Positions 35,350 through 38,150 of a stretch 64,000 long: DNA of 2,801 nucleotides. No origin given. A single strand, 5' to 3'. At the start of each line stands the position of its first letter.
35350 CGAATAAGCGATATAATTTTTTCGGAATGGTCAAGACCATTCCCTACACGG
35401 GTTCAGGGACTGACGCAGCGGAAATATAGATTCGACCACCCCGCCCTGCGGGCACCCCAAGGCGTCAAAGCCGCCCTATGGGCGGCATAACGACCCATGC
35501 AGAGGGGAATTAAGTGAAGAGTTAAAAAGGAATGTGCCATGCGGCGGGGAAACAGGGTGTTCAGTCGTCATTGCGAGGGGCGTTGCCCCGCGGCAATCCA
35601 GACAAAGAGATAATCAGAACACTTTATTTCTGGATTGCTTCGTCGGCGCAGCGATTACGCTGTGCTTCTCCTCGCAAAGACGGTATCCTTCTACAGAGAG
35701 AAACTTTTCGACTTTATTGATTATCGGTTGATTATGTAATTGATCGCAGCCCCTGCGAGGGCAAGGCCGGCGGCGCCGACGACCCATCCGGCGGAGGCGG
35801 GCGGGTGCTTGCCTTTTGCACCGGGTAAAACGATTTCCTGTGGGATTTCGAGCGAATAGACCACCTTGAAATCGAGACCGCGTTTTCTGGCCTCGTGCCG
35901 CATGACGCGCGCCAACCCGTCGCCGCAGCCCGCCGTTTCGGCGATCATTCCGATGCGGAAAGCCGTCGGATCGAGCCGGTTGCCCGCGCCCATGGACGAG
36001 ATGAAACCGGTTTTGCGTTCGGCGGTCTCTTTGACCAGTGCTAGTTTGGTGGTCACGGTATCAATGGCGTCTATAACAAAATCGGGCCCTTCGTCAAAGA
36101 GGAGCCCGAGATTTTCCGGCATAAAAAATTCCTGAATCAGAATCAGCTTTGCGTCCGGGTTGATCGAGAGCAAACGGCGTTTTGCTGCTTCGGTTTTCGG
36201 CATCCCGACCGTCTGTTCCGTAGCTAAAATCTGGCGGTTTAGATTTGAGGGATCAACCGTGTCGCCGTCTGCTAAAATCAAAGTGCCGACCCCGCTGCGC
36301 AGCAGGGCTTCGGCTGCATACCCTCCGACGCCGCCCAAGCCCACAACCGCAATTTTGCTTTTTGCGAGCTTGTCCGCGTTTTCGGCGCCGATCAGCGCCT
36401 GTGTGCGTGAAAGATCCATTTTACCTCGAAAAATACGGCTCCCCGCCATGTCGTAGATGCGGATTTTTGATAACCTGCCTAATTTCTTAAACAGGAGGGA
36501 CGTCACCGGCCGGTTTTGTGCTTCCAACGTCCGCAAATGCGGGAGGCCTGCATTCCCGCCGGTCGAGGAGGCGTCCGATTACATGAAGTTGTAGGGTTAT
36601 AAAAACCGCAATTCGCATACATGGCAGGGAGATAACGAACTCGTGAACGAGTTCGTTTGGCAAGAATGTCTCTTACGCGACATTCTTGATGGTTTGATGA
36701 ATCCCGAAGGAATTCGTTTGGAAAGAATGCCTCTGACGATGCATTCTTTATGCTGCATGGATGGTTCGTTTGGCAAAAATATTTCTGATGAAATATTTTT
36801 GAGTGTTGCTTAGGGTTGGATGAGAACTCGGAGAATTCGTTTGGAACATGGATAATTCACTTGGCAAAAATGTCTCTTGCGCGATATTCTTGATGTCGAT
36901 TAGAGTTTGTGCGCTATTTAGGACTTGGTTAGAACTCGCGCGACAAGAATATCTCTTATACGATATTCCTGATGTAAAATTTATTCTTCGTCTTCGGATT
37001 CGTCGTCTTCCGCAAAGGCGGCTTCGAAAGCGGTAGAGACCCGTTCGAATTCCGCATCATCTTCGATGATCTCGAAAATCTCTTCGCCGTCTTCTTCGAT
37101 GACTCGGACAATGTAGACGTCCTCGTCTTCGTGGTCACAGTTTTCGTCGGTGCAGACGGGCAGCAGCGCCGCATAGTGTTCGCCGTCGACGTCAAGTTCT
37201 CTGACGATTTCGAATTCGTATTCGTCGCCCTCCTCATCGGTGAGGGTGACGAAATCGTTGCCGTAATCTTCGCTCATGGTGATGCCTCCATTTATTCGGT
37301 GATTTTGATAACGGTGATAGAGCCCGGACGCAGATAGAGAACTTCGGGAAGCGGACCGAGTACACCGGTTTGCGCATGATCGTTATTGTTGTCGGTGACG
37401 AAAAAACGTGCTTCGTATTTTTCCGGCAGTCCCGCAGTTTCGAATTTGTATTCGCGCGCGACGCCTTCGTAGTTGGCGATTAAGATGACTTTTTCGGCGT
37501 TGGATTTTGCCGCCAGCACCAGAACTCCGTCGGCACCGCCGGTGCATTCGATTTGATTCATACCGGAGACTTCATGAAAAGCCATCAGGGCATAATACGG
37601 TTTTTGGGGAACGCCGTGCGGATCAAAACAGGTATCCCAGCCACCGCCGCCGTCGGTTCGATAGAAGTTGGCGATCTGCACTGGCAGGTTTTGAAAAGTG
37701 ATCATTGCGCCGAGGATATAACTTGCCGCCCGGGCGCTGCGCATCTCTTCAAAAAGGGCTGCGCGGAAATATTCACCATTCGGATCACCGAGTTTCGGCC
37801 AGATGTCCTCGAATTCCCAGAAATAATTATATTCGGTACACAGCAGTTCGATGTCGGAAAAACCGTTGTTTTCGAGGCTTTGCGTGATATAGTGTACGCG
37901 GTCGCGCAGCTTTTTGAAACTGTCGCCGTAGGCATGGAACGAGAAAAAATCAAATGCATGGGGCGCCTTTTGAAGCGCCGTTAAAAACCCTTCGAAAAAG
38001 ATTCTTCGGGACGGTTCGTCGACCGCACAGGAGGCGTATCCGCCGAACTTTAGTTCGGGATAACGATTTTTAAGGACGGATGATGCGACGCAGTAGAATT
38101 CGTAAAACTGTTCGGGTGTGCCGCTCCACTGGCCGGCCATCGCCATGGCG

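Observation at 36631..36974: Local array of five diverged hairpin repeats with compensatory arm changes in a 560-bp gene-free gap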

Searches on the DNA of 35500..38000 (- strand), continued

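Call 67: search_rna_families(sources=[L057, L058, L059], threshold=evalue, max_evalue=0.01)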
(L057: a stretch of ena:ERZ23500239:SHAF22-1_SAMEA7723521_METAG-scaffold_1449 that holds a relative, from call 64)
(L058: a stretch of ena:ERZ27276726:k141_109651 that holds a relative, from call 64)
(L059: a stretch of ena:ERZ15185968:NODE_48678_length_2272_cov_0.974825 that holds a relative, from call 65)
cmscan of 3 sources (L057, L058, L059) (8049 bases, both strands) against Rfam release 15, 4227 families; matches with E-value up to 0.01: 2.
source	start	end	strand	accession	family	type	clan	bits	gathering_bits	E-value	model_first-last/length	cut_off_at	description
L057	1765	1960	+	RF00013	6S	Gene;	-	39.2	46.4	2.5e-05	1-187/187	no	6S / SsrS RNA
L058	1296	1491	+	RF00013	6S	Gene;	-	39.2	46.4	2.5e-05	1-187/187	no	6S / SsrS RNA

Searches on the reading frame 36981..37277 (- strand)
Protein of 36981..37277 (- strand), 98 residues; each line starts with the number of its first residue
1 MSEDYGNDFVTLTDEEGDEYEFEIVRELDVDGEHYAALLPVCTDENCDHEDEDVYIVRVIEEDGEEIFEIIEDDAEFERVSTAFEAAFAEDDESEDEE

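Call 39: find_homologous_proteins(query=window:36981-37277:-, max_evalue=1e-10)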
Query window:36981-37277:- (98 aa): 32 proteins with E <= 1e-10 among 62 candidates.
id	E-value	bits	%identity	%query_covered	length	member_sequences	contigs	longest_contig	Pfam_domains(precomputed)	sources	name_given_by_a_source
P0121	2.1e-52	193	100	100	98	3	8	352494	PF06949.17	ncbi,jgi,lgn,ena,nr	ncbi:MAG TPA: DUF1292 domain-containing protein [Oscillospiraceae bacterium]|nr:DUF1292 domain-conta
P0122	1.1e-43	165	84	100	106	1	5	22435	PF06949.17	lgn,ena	-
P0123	1.9e-42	161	91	90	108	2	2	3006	PF06949.17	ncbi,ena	-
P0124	7.3e-42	159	81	100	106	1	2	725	PF06949.17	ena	-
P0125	1.5e-41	158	86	90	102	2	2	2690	PF06949.17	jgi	-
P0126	5.5e-40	153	82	83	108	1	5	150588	PF06949.17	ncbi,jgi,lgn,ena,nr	ncbi:MAG TPA: DUF1292 domain-containing protein [Oscillospiraceae bacterium]|nr:DUF1292 domain-conta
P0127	6.6e-40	153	87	90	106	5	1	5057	PF06949.17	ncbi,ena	-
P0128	9.4e-38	146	77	90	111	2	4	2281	PF06949.17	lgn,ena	-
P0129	2.0e-37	145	79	93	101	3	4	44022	PF06949.17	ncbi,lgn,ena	-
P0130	6.8e-26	108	61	90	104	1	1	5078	PF06949.17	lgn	-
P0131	9.9e-26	107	58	97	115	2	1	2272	PF06949.17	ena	-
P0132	2.5e-25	106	68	76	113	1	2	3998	PF06949.17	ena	-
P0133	6.8e-25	105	60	93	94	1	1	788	PF06949.17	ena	-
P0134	5.8e-16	76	55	85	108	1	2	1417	PF06949.17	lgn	-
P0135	1.3e-15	75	54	68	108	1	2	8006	PF06949.17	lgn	-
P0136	2.0e-15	74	54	68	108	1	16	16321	PF06949.17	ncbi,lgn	-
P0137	3.7e-15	74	54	85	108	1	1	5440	PF06949.17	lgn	-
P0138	5.8e-15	73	54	85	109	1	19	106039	PF06949.17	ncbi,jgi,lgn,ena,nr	ncbi:MAG: DUF1292 domain-containing protein [Ruminococcaceae bacterium]|nr:DUF1292 domain-containing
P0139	1.4e-14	72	53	85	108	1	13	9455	PF06949.17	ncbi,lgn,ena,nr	ncbi:MAG: DUF1292 domain-containing protein [Oscillospiraceae bacterium]|nr:DUF1292 domain-containin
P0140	2.1e-14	71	53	85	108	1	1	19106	PF06949.17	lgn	-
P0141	2.2e-14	71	53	85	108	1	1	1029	PF06949.17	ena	-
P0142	2.9e-14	71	53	85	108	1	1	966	PF06949.17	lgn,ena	-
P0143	2.9e-14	71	53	85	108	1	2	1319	PF06949.17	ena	-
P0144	3.5e-14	70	53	85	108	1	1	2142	PF06949.17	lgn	-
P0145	3.9e-14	70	52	85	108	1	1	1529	PF06949.17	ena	-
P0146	4.2e-14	70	52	85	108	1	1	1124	PF06949.17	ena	-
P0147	6.0e-14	70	53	85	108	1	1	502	PF06949.17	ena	-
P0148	4.7e-13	67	48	91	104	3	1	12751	PF06949.17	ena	-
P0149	1.1e-12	66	45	91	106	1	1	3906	PF06949.17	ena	-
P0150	3.1e-12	64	51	83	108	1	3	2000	PF06949.17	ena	-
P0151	1.6e-11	62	49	77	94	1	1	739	PF06949.17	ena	-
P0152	9.1e-11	60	49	83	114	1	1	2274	PF06949.17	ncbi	-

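Call 41: find_encoding_contigs(protein=P0122, flank=5000, max_places=2)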
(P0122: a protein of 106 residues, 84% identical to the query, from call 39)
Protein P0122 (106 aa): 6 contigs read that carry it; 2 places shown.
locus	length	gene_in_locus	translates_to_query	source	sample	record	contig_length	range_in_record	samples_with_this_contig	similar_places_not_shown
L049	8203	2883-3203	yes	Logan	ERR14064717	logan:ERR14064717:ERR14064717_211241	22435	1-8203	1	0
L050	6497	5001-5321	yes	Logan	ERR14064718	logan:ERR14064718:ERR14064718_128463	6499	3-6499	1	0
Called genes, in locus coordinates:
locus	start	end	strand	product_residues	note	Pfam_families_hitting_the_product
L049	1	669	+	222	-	?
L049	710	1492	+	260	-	PF00160:Pro_isomerase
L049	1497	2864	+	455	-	PF01229:Glyco_hydro_39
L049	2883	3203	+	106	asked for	PF06949:DUF1292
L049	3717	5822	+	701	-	-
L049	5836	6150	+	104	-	PF22263:DUF6951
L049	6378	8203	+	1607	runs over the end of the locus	PF05345:He_PIG (faint)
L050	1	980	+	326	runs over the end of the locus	?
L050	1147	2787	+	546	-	PF13320:GH123_cat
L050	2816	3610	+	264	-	PF00160:Pro_isomerase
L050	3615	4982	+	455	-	PF01229:Glyco_hydro_39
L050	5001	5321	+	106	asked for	PF06949:DUF1292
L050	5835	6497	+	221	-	?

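Call 42: find_encoding_contigs(protein=P0127, flank=3000, max_places=2)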
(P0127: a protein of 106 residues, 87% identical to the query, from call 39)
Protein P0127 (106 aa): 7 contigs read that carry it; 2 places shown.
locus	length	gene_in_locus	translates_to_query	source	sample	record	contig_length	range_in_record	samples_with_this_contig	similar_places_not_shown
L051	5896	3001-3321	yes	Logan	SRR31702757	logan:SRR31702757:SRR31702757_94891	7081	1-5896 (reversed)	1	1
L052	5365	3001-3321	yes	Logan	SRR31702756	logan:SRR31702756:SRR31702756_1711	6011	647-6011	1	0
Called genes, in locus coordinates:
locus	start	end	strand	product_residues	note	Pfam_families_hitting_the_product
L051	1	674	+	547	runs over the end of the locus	PF13320:GH123_cat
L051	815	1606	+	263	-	PF00160:Pro_isomerase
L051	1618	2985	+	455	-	PF01229:Glyco_hydro_39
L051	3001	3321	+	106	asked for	PF06949:DUF1292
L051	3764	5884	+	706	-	-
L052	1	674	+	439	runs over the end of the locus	?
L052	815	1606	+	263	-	PF00160:Pro_isomerase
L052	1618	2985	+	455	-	PF01229:Glyco_hydro_39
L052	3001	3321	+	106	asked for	PF06949:DUF1292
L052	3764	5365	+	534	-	?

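Call 43: find_encoding_contigs(protein=P0128, flank=3000, max_places=2)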
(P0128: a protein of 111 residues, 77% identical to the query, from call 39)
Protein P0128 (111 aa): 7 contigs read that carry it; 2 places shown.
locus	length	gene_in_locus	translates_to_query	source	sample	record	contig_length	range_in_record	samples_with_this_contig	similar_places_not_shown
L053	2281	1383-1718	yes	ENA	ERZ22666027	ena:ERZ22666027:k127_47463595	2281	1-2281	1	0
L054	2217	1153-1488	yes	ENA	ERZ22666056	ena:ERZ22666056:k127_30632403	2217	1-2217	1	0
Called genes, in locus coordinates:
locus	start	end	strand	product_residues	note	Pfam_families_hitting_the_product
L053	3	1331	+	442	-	?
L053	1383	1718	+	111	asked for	PF06949:DUF1292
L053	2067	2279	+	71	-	?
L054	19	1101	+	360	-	PF01229:Glyco_hydro_39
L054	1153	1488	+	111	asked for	PF06949:DUF1292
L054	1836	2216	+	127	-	?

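Call 44: find_encoding_contigs(protein=P0129, flank=5000, max_places=2)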
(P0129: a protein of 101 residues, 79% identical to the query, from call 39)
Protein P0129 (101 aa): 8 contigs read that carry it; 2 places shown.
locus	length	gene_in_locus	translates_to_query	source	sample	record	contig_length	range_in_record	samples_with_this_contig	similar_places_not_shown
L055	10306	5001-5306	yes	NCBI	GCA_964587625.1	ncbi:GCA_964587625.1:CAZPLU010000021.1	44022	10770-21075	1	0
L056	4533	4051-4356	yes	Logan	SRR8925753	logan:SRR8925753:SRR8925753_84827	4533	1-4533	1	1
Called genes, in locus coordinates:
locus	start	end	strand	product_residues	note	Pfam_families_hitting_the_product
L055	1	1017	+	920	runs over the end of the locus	PF07517:SecA_DEAD, PF00270:DEAD (faint), PF01043:SecA_PP_bind, PF21090:P-loop_SecA, PF07516:SecA_SW, PF02810:SEC-C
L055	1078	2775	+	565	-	PF13320:GH123_cat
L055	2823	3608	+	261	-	PF00160:Pro_isomerase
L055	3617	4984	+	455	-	PF01229:Glyco_hydro_39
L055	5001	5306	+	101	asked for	PF06949:DUF1292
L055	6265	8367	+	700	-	-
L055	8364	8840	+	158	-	PF00293:NUDIX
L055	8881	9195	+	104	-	PF22263:DUF6951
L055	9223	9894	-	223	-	PF00535:Glycos_transf_2, PF10111:Glyco_tranf_2_2, PF13641:Glyco_tranf_2_3 (weak)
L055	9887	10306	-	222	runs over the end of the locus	PF00535:Glycos_transf_2, PF10111:Glyco_tranf_2_2, PF13641:Glyco_tranf_2_3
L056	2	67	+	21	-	?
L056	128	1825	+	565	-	PF13320:GH123_cat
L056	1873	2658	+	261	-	PF00160:Pro_isomerase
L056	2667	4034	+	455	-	PF01229:Glyco_hydro_39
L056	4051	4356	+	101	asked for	PF06949:DUF1292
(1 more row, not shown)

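Call 64: find_encoding_contigs(protein=P0132, flank=2000, max_places=2)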
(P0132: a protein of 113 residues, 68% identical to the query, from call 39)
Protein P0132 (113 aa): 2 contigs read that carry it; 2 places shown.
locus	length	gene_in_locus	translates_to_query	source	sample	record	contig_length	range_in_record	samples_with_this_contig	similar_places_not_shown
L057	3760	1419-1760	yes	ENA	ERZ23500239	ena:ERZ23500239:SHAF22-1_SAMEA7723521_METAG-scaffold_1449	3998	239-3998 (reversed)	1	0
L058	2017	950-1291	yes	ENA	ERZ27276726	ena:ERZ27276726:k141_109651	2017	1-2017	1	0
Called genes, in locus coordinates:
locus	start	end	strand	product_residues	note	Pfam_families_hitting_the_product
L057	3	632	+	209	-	?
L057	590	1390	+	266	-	-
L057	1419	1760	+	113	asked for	PF06949:DUF1292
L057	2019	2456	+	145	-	-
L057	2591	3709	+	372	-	PF02574:S-methyl_trans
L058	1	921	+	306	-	?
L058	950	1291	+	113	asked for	PF06949:DUF1292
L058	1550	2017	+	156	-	?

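Call 65: find_encoding_contigs(protein=P0131, flank=2000, max_places=2)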
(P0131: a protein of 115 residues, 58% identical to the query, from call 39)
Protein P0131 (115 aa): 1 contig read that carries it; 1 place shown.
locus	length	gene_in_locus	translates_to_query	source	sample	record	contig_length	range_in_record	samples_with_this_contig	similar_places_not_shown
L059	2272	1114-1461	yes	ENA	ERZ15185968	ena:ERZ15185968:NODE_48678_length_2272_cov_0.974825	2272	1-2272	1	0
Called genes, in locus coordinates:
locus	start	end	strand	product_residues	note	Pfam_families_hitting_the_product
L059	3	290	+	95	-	?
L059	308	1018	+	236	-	PF00160:Pro_isomerase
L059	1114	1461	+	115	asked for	PF06949:DUF1292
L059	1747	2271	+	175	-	?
